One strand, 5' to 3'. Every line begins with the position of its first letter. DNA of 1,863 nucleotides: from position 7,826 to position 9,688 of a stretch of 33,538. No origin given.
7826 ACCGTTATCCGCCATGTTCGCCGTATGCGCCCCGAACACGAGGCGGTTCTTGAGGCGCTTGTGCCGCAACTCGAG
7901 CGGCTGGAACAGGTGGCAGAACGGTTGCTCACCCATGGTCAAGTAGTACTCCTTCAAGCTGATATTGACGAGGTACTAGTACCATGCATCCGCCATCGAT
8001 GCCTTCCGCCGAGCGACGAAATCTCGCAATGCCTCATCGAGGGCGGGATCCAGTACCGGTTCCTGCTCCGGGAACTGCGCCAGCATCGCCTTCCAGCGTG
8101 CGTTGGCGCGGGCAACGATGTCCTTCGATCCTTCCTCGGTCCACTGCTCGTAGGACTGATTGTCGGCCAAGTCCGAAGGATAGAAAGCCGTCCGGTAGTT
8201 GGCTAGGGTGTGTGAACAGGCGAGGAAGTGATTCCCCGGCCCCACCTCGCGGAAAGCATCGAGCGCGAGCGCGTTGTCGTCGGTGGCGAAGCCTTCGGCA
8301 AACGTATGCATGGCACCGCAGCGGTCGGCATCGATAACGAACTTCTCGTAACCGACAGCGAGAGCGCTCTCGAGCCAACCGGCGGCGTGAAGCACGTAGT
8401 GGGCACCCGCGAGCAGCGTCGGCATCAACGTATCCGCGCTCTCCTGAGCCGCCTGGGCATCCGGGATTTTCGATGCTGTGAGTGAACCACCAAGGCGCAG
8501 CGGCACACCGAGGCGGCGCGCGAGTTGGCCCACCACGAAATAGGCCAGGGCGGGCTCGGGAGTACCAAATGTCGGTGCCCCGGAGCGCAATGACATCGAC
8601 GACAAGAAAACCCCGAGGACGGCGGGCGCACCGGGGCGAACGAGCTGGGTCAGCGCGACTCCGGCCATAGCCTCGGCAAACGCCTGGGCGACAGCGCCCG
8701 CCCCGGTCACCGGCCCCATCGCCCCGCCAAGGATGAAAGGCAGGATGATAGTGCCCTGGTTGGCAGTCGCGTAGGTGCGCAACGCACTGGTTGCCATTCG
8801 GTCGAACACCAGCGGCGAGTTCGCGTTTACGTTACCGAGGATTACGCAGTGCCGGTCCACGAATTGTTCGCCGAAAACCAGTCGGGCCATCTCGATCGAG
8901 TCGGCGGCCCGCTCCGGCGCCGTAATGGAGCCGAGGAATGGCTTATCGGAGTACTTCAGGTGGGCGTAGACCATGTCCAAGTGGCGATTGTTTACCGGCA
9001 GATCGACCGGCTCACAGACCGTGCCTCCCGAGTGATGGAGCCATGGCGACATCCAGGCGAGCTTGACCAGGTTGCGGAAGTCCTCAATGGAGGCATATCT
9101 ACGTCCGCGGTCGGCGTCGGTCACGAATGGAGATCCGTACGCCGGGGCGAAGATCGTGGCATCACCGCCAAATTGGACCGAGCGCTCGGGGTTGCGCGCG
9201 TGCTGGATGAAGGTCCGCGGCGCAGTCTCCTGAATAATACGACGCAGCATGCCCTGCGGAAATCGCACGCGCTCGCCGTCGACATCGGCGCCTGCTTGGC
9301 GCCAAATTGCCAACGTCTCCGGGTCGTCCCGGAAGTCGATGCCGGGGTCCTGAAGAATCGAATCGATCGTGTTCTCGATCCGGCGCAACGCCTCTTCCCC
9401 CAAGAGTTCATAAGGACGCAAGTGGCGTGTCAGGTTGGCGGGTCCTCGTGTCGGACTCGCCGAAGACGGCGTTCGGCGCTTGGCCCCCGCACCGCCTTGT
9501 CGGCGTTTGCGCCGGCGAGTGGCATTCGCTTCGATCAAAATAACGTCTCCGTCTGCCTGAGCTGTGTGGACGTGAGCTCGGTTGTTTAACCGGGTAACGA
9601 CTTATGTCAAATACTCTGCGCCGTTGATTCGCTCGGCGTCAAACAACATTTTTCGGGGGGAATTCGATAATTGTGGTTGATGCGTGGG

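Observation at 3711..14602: Two non-Pyl MttB-family methyltransferases wired into an ETF/flavoprotein demethylase operon, with no corrinoid protein in view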

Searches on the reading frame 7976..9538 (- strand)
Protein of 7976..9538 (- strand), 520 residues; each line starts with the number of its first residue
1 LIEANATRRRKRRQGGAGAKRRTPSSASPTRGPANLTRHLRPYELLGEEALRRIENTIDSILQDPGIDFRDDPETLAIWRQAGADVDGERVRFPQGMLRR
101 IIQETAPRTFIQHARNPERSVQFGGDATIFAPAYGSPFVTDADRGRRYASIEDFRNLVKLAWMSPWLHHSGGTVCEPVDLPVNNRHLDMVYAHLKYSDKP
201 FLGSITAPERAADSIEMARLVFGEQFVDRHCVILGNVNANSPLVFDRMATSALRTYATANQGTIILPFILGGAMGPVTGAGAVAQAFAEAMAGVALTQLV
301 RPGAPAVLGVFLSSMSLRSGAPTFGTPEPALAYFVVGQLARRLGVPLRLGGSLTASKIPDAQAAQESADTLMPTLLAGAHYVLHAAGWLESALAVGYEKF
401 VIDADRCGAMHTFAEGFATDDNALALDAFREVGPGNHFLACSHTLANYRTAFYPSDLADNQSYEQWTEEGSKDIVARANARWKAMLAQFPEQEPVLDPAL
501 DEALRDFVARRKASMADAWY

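Call 3: search_protein_families(library=pfam, proteins=[window:7976-9538:-])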
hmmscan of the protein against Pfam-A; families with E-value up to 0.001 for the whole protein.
window:7976-9538:- (520 aa): 1 family
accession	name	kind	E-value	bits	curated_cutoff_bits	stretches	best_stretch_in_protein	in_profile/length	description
PF06253.16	MTTB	-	2.8e-218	725.4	25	1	14-515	2-499/500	Trimethylamine methyltransferase (MTTB)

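Call 8: search_solved_structures(query=window:7976-9538:-, max_evalue=0.001)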
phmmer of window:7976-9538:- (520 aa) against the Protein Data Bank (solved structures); distinct sequences matched with E-value up to 0.001: 5.
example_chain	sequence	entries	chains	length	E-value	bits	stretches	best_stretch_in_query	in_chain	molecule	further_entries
4yyc_A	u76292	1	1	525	1.3e-195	654.1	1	8-519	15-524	Putative trimethylamine methyltransferase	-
2qne_A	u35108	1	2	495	3.7e-111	375.5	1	40-513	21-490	Putative methyltransferase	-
9yce_A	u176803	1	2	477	4.3e-111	375.3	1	41-513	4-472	Glycine betaine methyltransferase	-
7xcl_A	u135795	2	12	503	2.7e-34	122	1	49-486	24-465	Trimethylamine methyltransferase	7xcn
7xcm_A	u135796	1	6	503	3.6e-34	121.6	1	49-486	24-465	Trimethylamine methyltransferase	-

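Call 12: find_related_loci(query=window:7976-9538:-, collection=genome_contigs, flank=10000)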
Query window:7976-9538:- (520 aa) in genome_contigs; peptide patterns used: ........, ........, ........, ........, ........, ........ (x = any residue, [..] = any of these).
599 stretches matched a pattern (row limit reached: there are more); 548 encode a relative of the query (tblastn E <= 1e-3); the best 80 are kept; 80 distinct loci.
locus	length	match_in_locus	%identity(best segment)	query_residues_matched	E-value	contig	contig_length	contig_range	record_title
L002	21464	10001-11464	69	31-520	0e+0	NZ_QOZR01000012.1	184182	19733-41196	Virgifigura deserti strain SYSU D60014 s1173_Contig12, whole genome shotgun sequence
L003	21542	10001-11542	66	8-520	0e+0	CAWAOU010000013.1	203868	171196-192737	MAG: uncultured Gammaproteobacteria bacterium isolate MFD03804.bin.1.279 genome assembly, contig: contig_39783, whole ge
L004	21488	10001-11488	64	20-520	0e+0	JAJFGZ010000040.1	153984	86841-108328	MAG: Hyphomicrobiales bacterium isolate OFTM169 OFTM169_39, whole genome shotgun sequence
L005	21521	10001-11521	63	12-520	0e+0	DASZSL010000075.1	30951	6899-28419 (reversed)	MAG TPA_asm: Dongiaceae bacterium isolate SMAG_U6049 k141_827345, whole genome shotgun sequence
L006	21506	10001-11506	62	16-520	0e+0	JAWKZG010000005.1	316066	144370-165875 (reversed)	MAG: Gammaproteobacteria bacterium isolate AC2.22 AC2.22.fa-5, whole genome shotgun sequence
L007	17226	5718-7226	63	16-520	0e+0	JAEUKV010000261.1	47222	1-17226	MAG: Rhodospirillaceae bacterium isolate new MAG-104 k141_2985722, whole genome shotgun sequence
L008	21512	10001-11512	62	4-520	0e+0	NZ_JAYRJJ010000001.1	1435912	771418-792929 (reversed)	MAG: Dongia sp. isolate SZ_szas3bin.16 NODE_4_length_1435912_cov_28.0865, whole genome shotgun sequence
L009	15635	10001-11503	63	19-520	0e+0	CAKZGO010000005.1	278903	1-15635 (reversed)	MAG TPA_asm: uncultured Dongia sp. isolate ERR2114811_bin.4_CONCOCT_v1.1_MAG genome assembly, contig: ERZ1034369.6, whol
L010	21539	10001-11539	62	1-517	0e+0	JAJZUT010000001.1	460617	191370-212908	MAG: Proteobacteria bacterium isolate SKS4.bin46 NODE_9_length_460617_cov_6.632904, whole genome shotgun sequence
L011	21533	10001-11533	63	1-520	0e+0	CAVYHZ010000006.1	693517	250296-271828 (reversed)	MAG: uncultured proteobacterium isolate MFD05377.bin.1.61 genome assembly, contig: contig_98756, whole genome shotgun se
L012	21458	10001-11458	65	32-518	0e+0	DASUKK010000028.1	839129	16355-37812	MAG TPA_asm: Steroidobacteraceae bacterium isolate SMAG_U1512 k141_1676224, whole genome shotgun sequence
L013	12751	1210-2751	60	1-520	0e+0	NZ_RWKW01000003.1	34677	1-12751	Aquibium carbonis strain B2.3 NODE_3_length_34615, whole genome shotgun sequence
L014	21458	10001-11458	63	33-520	0e+0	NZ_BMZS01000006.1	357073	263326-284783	Thalassobaculum fulvum strain KCTC 42651 sequence06, whole genome shotgun sequence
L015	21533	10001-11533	62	1-520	0e+0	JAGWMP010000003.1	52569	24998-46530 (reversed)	MAG: Gammaproteobacteria bacterium isolate REEB210 contig-150_920, whole genome shotgun sequence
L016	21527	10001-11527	61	9-520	0e+0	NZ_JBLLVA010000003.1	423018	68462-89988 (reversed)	Pseudaminobacter sp. NGMCC 1.201702 Scaffold3, whole genome shotgun sequence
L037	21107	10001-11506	62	17-520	0e+0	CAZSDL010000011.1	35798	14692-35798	MAG TPA_asm: uncultured Woeseiaceae bacterium isolate SRP072547_co1_311 genome assembly, contig: NODE_1354_length_35798_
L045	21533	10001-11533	61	10-518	0e+0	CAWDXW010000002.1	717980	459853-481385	MAG: uncultured proteobacterium isolate MFD05705.bin.2.10 genome assembly, contig: contig_35484, whole genome shotgun se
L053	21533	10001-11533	61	10-518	0e+0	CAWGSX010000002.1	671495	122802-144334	MAG: uncultured proteobacterium isolate MFD05512.bin.2.48 genome assembly, contig: contig_16500, whole genome shotgun se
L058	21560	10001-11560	60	1-518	0e+0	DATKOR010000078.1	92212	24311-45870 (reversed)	MAG TPA_asm: Steroidobacteraceae bacterium isolate SMAG_U14769 k141_4135921, whole genome shotgun sequence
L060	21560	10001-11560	60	1-518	0e+0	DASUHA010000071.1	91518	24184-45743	MAG TPA_asm: Steroidobacteraceae bacterium isolate SMAG_U1420 k141_1228842, whole genome shotgun sequence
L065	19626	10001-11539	62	1-517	0e+0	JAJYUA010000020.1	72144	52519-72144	MAG: Proteobacteria bacterium isolate DX2.bin59 NODE_356_length_72144_cov_6.438008, whole genome shotgun sequence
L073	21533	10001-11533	61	10-518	0e+0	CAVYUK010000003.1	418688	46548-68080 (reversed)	MAG: uncultured Gammaproteobacteria bacterium isolate MFD09671.bin.2.77 genome assembly, contig: contig_10670, whole gen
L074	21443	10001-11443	62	36-519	0e+0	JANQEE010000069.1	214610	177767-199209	MAG: Minwuiaceae bacterium isolate PL23a_bin.115 k99_6157264, whole genome shotgun sequence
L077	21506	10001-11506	60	19-518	0e+0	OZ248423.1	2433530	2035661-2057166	Burkholderiaceae bacterium isolate MiE-M28 genome assembly, chromosome: MiE-M28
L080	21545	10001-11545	60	6-518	0e+0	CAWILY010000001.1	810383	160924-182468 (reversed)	MAG: uncultured Gammaproteobacteria bacterium isolate MFD05377.bin.1.117 genome assembly, contig: contig_103347, whole g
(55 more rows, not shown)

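Call 35: search_protein_families(library=ncbifam, proteins=[window:7976-9538:-], max_evalue=0.00001)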
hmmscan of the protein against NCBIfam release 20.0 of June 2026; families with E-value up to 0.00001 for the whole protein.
window:7976-9538:- (520 aa): 1 family
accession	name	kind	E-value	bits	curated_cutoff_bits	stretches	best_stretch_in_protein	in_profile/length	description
TIGR02369.2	trimeth_pyl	equivalog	5.3e-73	246.1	525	1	44-509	4-466/469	[trimethylamine--corrinoid protein] Co-methyltransferase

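Call 40: search_dna_similar(query=window:7976-9538:-, collection=plasmids, mode=protein, max_rows=25)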
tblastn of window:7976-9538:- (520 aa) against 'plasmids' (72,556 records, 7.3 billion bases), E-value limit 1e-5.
Records with a match: 196; places in all: 252; records where one place covers at least 80% of the query: 146.
Best place of each record, by identity: 60-80% 19; <60% 177.
By first word of the organism name: Sinorhizobium 121; Leisingera 18; Mesorhizobium 10; Cereibacter 9; Ruegeria 5; Rhizobium 4; Paracoccus 4; Shinella 3; Phyllobacterium 2; Aminobacter 2; and 15 more.
By predicted mobility (MOB-suite, as given by PLSDB): conjugative 74; non-mobilizable 72; mobilizable 50.
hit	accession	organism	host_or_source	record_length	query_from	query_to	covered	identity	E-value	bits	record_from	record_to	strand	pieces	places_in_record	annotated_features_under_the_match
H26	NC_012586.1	Sinorhizobium fredii NGR234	-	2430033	36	520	93%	62.7%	0e+0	619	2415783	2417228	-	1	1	record has no annotation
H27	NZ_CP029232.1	Sinorhizobium fredii CCBAU 45436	Glycine max,cell culture,plant root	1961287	36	520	93%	62.5%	0e+0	619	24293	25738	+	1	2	record has no annotation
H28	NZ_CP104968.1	Phyllobacterium sp. A18/5-2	Vicia costata,cell culture,root nodule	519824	27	520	95%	61.2%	0e+0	613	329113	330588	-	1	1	trimethylamine methyltransferase family protein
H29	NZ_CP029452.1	Sinorhizobium fredii CCBAU 25509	Glycine soja,cell culture,plant root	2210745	36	520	93%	62.3%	0e+0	617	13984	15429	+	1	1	record has no annotation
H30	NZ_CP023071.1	Sinorhizobium fredii CCBAU 83666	G.max,nodule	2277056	36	520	93%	62.3%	0e+0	616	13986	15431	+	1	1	record has no annotation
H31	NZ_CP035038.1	Sinorhizobium fredii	single cell,soil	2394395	36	520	93%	62.3%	0e+0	616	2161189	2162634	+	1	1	none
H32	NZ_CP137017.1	Sinorhizobium fredii GR64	Phaseolus vulgaris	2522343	36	520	93%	62.3%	0e+0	614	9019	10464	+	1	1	record has no annotation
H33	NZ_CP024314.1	Rhizobium sp. NXC24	Phaseolus vulgaris,cell culture,plant ...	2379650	28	520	95%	61.1%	0e+0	613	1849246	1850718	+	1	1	record has no annotation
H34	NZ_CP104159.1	Rhizobium sp. CB3060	Leucaena leucocephala,cell culture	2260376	28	520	95%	61.1%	0e+0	611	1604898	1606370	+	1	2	record has no annotation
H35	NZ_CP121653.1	Rhizobium sp. CB3171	Calliandra calothyrsus,cell culture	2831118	36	520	93%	61.9%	0e+0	614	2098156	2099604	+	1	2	record has no annotation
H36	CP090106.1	Sinorhizobium meliloti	Medicago,Cell culture,Plant nodule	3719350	27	520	95%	60.5%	1e-164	606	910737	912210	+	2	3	none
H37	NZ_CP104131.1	Sinorhizobium sp. K101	Phaseolus vulgaris,cell ...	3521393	27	520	95%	60.3%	0e+0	602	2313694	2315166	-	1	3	none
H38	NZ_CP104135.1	Sinorhizobium sp. C101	Phaseolus vulgaris,cell ...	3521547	27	520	95%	60.3%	0e+0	602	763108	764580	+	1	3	none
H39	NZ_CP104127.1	Sinorhizobium sp. M103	Phaseolus vulgaris,cell ...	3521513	27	520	95%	60.3%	0e+0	602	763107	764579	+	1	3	none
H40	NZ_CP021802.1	Sinorhizobium meliloti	Medicago sativa,Single Cell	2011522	27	520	95%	60.3%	0e+0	601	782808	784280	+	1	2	none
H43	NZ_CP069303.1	Shinella sp. PSBB067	monoisolate,Minnesota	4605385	36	520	93%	60.3%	0e+0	594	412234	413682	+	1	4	none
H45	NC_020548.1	Azoarcus sp. KH32C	-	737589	36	518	93%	60.2%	0e+0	583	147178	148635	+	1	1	trimethylamine methyltransferase family protein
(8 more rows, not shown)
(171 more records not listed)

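Call 41: get_annotated_region(hit=H43, flank=9000)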
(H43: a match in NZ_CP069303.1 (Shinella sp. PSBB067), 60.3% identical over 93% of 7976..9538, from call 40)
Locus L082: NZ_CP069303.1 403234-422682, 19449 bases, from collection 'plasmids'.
description: Shinella sp. PSBB067 plasmid unnamed1, complete sequence
organism: Shinella sp. PSBB067 (NCBI taxid 2715959)
taxonomy: Bacteria; Pseudomonadota; Alphaproteobacteria; Hyphomicrobiales; Rhizobiaceae; Shinella; Shinella sp. PSBB067
host: -; source: monoisolate,Minnesota; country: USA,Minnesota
typing (MOB-suite, as given by PLSDB): non-mobilizable; mating-pair formation MPF_T
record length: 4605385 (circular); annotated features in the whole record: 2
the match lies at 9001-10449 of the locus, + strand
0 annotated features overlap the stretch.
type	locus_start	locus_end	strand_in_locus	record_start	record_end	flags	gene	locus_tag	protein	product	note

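Call 42: get_annotated_region(hit=H45, flank=9000)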
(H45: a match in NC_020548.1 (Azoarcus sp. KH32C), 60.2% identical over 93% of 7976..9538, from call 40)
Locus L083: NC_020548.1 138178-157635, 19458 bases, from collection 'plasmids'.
description: Azoarcus sp. KH32C plasmid pAZKH, complete sequence
organism: Azoarcus sp. KH32C (NCBI taxid 748247)
taxonomy: Bacteria; Pseudomonadota; Betaproteobacteria; Rhodocyclales; Zoogloeaceae; Azoarcus; Azoarcus sp. KH32C
host: -; source: -; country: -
typing (MOB-suite, as given by PLSDB): mobilizable; replicon rep_cluster_432; relaxase MOBP
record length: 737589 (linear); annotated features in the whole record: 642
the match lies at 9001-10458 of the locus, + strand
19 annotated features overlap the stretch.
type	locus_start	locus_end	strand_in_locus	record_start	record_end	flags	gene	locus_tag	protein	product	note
CDS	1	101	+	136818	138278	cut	ppcA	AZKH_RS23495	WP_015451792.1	phenylphosphate carboxylase subunit alpha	-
CDS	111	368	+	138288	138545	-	ppcG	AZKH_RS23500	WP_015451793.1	phenylphosphate carboxylase subunit gamma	-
CDS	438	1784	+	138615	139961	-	-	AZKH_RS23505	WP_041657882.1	UbiD family decarboxylase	-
CDS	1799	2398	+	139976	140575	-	-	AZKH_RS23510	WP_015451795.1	UbiX family flavin prenyltransferase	-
CDS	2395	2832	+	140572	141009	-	-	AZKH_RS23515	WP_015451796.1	DUF120 domain-containing protein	-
CDS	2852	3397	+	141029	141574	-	-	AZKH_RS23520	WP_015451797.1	NUDIX hydrolase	-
CDS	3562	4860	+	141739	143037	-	-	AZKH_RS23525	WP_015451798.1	AMP-binding protein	-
CDS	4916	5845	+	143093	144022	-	-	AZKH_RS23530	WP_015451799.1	transporter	-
CDS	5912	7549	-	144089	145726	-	-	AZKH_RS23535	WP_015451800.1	electron transfer flavoprotein-ubiquinone oxidoreductase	GO:0022900 - electron transport chain [Evidence IEA]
CDS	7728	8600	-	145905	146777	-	folD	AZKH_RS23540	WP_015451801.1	bifunctional methylenetetrahydrofolate dehydrogenase/methenyltetrahydrofolate cyclohydrolase FolD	-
CDS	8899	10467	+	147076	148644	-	-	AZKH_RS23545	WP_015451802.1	trimethylamine methyltransferase family protein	-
CDS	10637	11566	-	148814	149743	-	-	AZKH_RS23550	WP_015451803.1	choline ABC transporter substrate-binding protein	-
CDS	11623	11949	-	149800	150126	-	-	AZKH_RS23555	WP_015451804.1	multidrug efflux SMR transporter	-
CDS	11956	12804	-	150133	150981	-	-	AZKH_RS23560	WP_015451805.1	TorF family putative porin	-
CDS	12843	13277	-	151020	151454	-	-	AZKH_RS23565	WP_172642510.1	DUF4440 domain-containing protein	-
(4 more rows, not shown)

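Call 64: search_protein_families(library=pfam, proteins=[L053:20167-20880:-, L073:4415-5149:+, L060:19500-20882:-, L080:16768-18222:-, L045:16393-16851:-, L058:19169-19507:-, L074:8746-9798:+, L006:8924-9847:-, L077:6740-8806:-, L004:8889-9689:-], max_evalue=0.00001)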
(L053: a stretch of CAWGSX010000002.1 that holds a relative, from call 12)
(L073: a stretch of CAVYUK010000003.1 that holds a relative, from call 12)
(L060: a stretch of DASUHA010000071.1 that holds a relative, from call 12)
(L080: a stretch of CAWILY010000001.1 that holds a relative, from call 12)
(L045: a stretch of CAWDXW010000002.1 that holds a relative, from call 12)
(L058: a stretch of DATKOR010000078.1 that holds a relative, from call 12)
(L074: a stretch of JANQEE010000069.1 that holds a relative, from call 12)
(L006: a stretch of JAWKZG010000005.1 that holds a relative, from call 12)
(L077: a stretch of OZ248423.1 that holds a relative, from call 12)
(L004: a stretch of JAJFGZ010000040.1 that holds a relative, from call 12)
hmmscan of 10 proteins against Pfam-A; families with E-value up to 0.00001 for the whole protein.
L053:20167-20880:- (238 aa): 2 families
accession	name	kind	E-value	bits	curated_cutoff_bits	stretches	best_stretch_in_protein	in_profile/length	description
PF02310.24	B12-binding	-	1.7e-27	96.1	32.1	1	109-217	1-112/121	B12 binding domain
PF02607.22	B12-binding_2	-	1.4e-15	57.7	23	1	25-96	3-73/74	B12 binding domain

L073:4415-5149:+ (245 aa): 1 family
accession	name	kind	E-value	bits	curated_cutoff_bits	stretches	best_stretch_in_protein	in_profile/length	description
PF07796.16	DUF1638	-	9e-27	94.4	27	1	67-216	1-152/161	Protein of unknown function (DUF1638)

L060:19500-20882:- (461 aa): 2 families
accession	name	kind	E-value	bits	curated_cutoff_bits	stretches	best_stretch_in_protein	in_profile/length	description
PF00809.28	Pterin_bind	-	5.8e-27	95.3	25.5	1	176-398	1-243/244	Pterin binding enzyme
PF03599.22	CdhD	-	1e-06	28.2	24.8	1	222-344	78-188/387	CO dehydrogenase/acetyl-CoA synthase delta subunit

L080:16768-18222:- (485 aa): 1 family
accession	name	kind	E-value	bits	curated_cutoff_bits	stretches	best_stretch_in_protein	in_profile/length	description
PF02219.23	MTHFR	-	1.9e-34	119.8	24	1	171-462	2-287/287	Methylenetetrahydrofolate reductase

L045:16393-16851:- (153 aa): 1 family
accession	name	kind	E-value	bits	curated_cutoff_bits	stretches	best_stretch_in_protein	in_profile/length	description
PF12225.13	DUF5981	-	8.2e-26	90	23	1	41-112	4-75/95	Methylene-tetrahydrofolate reductase C terminal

L058:19169-19507:- (113 aa): 1 family
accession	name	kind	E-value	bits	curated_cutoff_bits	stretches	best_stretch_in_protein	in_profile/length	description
PF13769.11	Virulence_fact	-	1.4e-25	89.8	25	1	8-92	2-81/81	Virulence factor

L074:8746-9798:+ (351 aa): 0 families

L006:8924-9847:- (308 aa): 2 families
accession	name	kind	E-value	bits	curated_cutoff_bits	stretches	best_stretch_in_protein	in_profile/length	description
PF03466.25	LysR_substrate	-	1.5e-35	123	28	1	94-297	3-206/209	LysR substrate binding domain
PF00126.33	HTH_1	-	1.1e-24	86.5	26.6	1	14-70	4-60/60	Bacterial regulatory helix-turn-helix protein, lysR family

L077:6740-8806:- (689 aa): 3 families
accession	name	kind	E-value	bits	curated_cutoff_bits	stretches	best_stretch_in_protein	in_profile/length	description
PF01968.24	Hydantoinase_A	-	9.1e-32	110.9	22.9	1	199-341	1-145/291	Hydantoinase/oxoprolinase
PF05378.19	Hydant_A_N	-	1.2e-30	106.9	25.2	1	19-179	2-175/176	Hydantoinase/oxoprolinase N-terminal region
PF13941.12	MutL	-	1.7e-06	27.5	27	0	20-69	3-54/450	MutL protein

L004:8889-9689:- (267 aa): 2 families
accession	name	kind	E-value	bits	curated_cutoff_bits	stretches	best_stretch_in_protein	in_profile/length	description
PF02310.24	B12-binding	-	3.4e-26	91.9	32.1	1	132-239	1-110/121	B12 binding domain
PF02607.22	B12-binding_2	-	5.8e-16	58.9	23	1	48-119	3-73/74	B12 binding domain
